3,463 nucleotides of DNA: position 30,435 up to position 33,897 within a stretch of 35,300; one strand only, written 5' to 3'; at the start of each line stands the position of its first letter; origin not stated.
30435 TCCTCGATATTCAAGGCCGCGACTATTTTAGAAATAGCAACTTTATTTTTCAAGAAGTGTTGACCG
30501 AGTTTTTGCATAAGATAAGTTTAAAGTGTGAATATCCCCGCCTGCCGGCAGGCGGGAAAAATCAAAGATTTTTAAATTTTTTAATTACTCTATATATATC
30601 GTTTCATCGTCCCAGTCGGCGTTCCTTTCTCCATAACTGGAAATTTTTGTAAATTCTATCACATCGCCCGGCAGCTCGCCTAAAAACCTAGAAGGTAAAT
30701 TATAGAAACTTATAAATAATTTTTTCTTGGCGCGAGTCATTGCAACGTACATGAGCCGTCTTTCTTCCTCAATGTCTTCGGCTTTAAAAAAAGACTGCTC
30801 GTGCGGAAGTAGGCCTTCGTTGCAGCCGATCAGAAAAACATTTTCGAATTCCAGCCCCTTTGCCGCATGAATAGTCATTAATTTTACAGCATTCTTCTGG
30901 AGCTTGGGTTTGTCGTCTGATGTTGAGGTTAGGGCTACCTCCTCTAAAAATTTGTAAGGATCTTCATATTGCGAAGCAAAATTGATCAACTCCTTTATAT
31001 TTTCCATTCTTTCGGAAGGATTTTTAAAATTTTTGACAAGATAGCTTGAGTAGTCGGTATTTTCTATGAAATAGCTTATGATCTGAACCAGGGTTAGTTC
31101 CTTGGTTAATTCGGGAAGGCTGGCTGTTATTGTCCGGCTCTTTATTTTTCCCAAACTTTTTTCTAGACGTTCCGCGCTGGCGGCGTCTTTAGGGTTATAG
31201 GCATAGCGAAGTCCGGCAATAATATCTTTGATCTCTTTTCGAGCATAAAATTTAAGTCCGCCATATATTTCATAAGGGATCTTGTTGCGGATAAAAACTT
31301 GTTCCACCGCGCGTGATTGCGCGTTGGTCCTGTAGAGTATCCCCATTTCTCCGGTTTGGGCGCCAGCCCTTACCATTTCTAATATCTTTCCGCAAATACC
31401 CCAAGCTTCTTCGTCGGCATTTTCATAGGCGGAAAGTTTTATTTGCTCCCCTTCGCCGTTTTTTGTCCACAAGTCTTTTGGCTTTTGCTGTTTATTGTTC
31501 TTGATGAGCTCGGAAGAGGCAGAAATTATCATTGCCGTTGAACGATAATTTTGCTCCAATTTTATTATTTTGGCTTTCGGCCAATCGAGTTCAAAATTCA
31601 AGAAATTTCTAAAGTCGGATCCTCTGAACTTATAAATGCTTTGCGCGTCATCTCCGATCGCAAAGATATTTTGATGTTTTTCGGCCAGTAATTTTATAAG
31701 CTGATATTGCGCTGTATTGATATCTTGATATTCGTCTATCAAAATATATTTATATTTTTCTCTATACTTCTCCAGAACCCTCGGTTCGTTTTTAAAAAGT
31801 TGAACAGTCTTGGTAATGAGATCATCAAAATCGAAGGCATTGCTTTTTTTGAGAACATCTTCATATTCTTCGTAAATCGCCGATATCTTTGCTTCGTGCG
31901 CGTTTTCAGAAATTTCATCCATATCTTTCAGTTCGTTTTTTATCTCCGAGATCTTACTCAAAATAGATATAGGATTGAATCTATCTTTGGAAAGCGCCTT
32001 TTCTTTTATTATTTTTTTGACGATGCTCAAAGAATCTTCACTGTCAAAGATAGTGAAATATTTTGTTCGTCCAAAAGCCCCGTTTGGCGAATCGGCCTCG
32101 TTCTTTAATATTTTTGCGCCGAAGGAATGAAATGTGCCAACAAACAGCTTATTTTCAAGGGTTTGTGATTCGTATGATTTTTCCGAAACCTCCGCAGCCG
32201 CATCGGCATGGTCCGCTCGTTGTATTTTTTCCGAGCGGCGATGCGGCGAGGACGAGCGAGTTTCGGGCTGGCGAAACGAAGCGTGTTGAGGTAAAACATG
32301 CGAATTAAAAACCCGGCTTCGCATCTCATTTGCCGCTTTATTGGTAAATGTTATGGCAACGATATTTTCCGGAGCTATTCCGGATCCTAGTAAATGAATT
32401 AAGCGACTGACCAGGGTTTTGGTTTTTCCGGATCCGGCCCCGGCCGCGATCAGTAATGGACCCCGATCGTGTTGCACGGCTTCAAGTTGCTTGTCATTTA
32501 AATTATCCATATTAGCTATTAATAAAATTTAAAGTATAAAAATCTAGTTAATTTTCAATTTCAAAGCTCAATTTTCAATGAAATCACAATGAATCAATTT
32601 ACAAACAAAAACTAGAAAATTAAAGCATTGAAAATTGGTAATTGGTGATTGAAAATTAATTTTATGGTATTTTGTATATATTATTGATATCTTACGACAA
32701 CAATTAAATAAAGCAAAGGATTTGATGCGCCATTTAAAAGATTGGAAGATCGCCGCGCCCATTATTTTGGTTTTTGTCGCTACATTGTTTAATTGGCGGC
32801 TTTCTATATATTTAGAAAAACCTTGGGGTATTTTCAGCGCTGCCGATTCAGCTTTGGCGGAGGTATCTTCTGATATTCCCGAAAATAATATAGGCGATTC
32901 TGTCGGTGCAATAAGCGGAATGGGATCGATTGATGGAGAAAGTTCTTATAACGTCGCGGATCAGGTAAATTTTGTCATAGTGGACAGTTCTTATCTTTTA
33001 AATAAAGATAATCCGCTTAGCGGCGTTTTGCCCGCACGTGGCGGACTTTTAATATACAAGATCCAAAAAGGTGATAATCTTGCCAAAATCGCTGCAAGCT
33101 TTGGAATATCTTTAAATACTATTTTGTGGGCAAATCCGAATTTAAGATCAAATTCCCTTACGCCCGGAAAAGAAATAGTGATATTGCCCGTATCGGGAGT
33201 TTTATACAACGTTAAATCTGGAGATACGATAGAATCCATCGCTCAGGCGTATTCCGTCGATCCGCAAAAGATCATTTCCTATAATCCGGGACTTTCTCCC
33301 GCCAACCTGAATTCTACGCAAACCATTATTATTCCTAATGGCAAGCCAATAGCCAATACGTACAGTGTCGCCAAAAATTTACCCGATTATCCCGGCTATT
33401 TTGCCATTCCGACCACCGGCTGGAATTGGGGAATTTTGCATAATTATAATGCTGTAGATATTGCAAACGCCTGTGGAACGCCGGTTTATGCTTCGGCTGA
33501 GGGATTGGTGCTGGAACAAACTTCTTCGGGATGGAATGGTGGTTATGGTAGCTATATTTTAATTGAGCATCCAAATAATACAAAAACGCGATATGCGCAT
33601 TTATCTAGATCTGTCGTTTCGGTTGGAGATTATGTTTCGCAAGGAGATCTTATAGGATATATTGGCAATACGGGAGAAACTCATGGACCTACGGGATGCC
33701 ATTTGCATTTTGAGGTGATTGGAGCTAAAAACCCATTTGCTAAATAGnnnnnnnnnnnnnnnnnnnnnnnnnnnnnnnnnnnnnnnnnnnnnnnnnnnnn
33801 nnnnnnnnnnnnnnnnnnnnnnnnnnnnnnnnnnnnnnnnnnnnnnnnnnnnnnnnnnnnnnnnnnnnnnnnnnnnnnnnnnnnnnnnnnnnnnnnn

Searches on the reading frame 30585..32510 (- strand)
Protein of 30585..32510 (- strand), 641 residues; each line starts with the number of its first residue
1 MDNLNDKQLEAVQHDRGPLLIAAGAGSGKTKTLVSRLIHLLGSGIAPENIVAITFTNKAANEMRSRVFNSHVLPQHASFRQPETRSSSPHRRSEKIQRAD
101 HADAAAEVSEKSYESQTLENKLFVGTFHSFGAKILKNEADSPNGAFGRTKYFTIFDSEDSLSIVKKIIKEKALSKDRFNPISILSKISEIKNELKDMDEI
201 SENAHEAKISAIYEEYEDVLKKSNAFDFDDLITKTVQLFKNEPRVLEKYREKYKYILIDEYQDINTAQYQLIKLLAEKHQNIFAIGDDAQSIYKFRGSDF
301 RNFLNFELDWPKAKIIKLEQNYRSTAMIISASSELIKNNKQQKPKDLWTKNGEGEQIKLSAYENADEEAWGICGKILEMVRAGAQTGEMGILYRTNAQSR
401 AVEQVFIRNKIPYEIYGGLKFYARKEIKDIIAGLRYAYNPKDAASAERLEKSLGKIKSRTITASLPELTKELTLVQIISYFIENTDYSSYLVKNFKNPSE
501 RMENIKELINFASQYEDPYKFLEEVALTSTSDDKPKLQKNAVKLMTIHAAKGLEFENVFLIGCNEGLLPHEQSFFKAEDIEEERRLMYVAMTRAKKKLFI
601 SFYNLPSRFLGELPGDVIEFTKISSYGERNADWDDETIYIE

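Call 12: search_protein_families(library=pfam, proteins=[window:30585-32510:-])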
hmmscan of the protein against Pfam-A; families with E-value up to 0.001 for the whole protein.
window:30585-32510:- (641 aa): 9 families
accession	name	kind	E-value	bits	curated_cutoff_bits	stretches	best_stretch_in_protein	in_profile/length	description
PF00580.27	UvrD-helicase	-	2e-82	277.4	23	1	4-309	1-269/271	UvrD/REP helicase N-terminal domain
PF13361.12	UvrD_C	-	1.2e-63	216.1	25.6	2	496-603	232-348/350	UvrD-like helicase C-terminal domain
PF13245.12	AAA_19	-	1.3e-21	77.7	25.1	1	8-296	1-134/134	AAA domain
PF01443.25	Viral_helicase1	-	9.7e-13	48.9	21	1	513-600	158-226/228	Viral superfamily 1 RNA helicase core domain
PF13538.12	UvrD_C_2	-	1.2e-11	44.8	27.4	1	544-600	4-51/52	UvrD-like helicase C-terminal domain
PF13604.12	AAA_30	-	8e-08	32.7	27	0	233-343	70-175/191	AAA domain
PF13087.12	AAA_12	-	0.00017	21.7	27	0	509-600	112-190/195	AAA domain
PF13086.12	AAA_11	-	0.00029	21.1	27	1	3-260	1-221/257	AAA domain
PF13173.12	AAA_14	-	0.00041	20.8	27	0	220-286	27-97/129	AAA domain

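Call 51: search_solved_structures(query=window:30585-32510:-, show_alignments=1)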
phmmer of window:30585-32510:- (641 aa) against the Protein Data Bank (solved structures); distinct sequences matched with E-value up to 0.001: 31.
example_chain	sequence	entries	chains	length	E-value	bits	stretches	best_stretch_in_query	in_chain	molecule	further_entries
1pjr_A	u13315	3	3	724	1.8e-127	429.9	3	122-449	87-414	PCRA | ATP-DEPENDENT HELICASE PCRA | HELICASE PCRA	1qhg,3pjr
2pjr_A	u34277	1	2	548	7.1e-106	358.6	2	122-449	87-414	PROTEIN (HELICASE PCRA)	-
9dci_A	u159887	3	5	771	3.3e-102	346.5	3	122-449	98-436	ATP-dependent DNA helicase UvrD1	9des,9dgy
2is1_A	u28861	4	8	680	2.6e-101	343.6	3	118-462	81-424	DNA helicase II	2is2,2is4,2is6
3lfu_A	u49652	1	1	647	5.7e-101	342.4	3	118-462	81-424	DNA helicase II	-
4c2u_A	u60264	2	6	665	2.1e-100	340.5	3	121-449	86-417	DNA HELICASE II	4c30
4c2t_A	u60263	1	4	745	3.8e-100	339.7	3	121-449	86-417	DNA HELICASE II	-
1uaa_A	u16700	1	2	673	7.5e-94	318.9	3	121-449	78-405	PROTEIN (ATP-DEPENDENT DNA HELICASE REP.)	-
1qhh_B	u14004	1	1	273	2.3e-74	254.6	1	206-449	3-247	PROTEIN (PCRA (SUBUNIT))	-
1qhh_A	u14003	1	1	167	2.3e-27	99.4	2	3-68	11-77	PROTEIN (PCRA (SUBUNIT))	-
6ppr_B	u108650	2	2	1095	7.6e-26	94.4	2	220-447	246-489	UvrD/REP helicase | DNA 3'-5' helicase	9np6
6ppu_B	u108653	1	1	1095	7.6e-26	94.4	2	220-447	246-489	UvrD/REP helicase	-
7sjr_B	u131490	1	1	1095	2e-25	93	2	220-447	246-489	DNA helicase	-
6ppj_B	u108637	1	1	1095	5e-24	88.4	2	6-67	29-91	UvrD/REP helicase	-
3u44_A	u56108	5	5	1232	3.4e-23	85.6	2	216-435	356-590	ATP-dependent helicase/nuclease subunit A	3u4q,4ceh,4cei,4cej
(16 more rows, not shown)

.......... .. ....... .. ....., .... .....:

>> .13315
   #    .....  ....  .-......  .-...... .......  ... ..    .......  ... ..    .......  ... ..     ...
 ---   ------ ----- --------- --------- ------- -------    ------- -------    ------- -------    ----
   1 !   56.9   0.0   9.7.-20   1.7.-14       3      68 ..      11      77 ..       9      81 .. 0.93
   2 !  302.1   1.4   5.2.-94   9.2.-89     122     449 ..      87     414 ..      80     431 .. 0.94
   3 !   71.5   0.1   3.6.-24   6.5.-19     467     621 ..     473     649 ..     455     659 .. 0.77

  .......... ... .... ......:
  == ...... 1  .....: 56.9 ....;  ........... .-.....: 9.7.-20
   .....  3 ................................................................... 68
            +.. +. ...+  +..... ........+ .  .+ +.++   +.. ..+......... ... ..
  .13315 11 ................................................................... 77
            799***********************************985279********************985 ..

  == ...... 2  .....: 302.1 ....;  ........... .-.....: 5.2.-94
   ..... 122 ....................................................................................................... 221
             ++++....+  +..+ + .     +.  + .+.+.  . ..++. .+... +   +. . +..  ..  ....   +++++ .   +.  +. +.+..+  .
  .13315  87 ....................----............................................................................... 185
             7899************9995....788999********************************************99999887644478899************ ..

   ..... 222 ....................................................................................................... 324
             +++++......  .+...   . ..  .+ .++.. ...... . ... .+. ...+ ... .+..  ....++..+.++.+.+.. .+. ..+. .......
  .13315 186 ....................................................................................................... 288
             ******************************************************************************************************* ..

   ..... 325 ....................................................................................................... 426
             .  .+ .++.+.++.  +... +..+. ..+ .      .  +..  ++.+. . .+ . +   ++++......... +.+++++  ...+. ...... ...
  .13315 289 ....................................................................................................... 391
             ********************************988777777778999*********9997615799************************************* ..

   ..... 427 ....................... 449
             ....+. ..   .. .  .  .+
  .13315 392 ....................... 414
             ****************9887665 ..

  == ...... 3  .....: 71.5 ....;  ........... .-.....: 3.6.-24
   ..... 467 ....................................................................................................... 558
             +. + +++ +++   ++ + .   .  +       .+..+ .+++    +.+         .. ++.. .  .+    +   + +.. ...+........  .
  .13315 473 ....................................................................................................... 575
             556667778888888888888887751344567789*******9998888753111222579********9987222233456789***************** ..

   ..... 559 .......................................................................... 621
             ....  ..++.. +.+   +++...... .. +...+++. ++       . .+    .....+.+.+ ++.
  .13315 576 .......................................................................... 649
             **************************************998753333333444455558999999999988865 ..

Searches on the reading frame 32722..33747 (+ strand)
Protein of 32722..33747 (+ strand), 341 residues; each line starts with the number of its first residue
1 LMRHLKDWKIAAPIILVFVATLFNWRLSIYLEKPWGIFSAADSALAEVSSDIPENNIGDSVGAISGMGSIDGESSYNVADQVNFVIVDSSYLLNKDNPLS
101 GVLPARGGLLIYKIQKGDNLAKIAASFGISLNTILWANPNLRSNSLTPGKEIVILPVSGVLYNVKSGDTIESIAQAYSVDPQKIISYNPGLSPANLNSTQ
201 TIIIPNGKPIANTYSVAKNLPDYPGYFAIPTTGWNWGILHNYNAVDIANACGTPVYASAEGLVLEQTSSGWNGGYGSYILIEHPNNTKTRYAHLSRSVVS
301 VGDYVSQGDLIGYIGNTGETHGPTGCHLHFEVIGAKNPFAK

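Call 52: search_protein_families(library=pfam, proteins=[window:32722-33747:+], max_evalue=0.01)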
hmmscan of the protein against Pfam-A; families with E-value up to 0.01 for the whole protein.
window:32722-33747:+ (341 aa): 6 families
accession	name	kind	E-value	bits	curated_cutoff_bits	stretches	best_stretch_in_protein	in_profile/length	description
PF01551.29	Peptidase_M23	-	8.6e-27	93.6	28.7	1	242-337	3-92/96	Peptidase family M23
PF01476.26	LysM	-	6.3e-24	84.1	20.9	2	162-205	1-43/43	LysM domain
PF23473.1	LysM3_LYK4_5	-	3.1e-10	40.4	29.3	2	109-144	2-36/48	LYK4/5 LysM3 domain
PF23577.1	LysM_RLK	-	1e-07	32.3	27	1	162-191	3-32/44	LysM domain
PF23457.1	LysM2_NFP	-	0.00019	21.9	36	0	112-154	8-53/56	NFP LysM2 domain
PF23446.1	LysM1_NFP_LYK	-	0.00036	21.8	36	0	118-157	16-55/60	NFP/LYK LysM1 domain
